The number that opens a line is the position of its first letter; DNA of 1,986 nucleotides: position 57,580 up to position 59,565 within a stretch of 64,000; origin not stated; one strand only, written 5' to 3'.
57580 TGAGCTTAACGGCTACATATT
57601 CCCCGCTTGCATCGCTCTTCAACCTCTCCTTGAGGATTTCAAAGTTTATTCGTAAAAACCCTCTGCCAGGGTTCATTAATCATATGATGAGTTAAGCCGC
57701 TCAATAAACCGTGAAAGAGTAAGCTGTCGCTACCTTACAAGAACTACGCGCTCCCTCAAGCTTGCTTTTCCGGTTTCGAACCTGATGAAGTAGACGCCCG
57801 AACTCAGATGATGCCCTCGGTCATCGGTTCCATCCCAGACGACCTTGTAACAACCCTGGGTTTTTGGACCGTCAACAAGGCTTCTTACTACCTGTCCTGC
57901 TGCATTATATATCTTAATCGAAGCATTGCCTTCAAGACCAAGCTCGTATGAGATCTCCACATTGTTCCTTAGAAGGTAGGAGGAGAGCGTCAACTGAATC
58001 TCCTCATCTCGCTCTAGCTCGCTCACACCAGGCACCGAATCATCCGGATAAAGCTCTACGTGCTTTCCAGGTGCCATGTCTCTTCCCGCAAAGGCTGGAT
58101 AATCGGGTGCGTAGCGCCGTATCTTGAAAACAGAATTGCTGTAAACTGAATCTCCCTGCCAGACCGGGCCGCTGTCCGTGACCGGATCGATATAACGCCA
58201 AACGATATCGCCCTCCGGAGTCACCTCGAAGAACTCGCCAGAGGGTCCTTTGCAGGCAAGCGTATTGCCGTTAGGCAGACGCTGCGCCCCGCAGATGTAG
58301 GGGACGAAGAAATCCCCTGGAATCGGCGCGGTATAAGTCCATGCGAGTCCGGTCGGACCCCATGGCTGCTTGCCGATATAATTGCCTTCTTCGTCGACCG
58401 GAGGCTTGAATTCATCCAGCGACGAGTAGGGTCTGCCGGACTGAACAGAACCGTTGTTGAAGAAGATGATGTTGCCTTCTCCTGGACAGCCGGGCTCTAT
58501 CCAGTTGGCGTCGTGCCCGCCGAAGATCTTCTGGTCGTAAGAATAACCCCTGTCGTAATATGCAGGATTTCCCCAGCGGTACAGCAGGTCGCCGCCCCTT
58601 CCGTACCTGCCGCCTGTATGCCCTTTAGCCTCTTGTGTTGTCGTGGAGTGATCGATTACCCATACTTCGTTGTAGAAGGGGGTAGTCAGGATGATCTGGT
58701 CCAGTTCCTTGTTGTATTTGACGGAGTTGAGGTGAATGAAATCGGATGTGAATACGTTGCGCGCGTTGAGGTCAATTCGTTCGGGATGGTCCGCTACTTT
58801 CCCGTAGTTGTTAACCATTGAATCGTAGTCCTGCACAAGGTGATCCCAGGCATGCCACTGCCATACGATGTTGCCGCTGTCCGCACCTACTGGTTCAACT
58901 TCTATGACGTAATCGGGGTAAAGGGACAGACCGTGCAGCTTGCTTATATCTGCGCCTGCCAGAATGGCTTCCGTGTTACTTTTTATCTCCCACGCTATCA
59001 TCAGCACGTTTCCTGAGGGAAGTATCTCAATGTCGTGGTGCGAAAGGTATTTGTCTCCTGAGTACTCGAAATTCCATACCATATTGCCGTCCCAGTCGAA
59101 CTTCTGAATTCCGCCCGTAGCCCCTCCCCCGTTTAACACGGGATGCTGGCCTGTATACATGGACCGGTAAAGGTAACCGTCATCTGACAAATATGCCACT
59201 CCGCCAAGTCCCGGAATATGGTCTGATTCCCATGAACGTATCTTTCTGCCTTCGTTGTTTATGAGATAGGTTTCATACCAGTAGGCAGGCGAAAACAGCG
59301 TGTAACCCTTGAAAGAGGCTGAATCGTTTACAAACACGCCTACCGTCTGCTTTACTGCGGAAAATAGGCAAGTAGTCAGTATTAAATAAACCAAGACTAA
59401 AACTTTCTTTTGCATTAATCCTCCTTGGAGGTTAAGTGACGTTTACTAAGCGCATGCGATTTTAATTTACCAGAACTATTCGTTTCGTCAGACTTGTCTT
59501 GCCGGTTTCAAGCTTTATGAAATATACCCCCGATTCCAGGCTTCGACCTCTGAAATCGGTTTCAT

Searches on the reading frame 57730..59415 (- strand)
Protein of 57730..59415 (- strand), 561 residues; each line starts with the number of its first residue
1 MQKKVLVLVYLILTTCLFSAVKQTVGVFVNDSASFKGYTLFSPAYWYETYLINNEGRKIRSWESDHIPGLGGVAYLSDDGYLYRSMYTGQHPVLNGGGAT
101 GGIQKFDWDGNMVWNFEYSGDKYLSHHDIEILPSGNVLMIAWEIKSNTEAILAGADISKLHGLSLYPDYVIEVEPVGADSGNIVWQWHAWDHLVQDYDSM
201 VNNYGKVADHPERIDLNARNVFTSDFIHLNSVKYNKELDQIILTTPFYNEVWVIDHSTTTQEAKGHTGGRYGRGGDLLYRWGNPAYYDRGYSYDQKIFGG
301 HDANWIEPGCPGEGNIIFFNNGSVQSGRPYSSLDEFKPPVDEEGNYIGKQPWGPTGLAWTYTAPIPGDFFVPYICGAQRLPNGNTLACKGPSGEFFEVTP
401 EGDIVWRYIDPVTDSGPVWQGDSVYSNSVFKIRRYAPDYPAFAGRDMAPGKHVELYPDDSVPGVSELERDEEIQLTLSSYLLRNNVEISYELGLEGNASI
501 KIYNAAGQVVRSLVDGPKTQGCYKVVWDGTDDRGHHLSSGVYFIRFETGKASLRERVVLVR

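Call 89: search_protein_families(library=pfam, proteins=[window:57730-59415:-], max_evalue=0.00001)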
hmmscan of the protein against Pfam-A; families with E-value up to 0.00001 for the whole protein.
window:57730-59415:- (561 aa): 3 families
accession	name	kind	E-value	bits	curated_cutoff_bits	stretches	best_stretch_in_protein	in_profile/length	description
PF05935.17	Arylsulfotrans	-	1.9e-11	44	24.2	1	101-255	69-203/374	Arylsulfotransferase (ASST)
PF13860.13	FlgD_ig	-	5.9e-11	42.6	27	1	497-547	24-74/79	FlgD Ig-like domain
PF14269.12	Arylsulfotran_2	-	5e-09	36.4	27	0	98-269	22-188/301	Arylsulfotransferase (ASST)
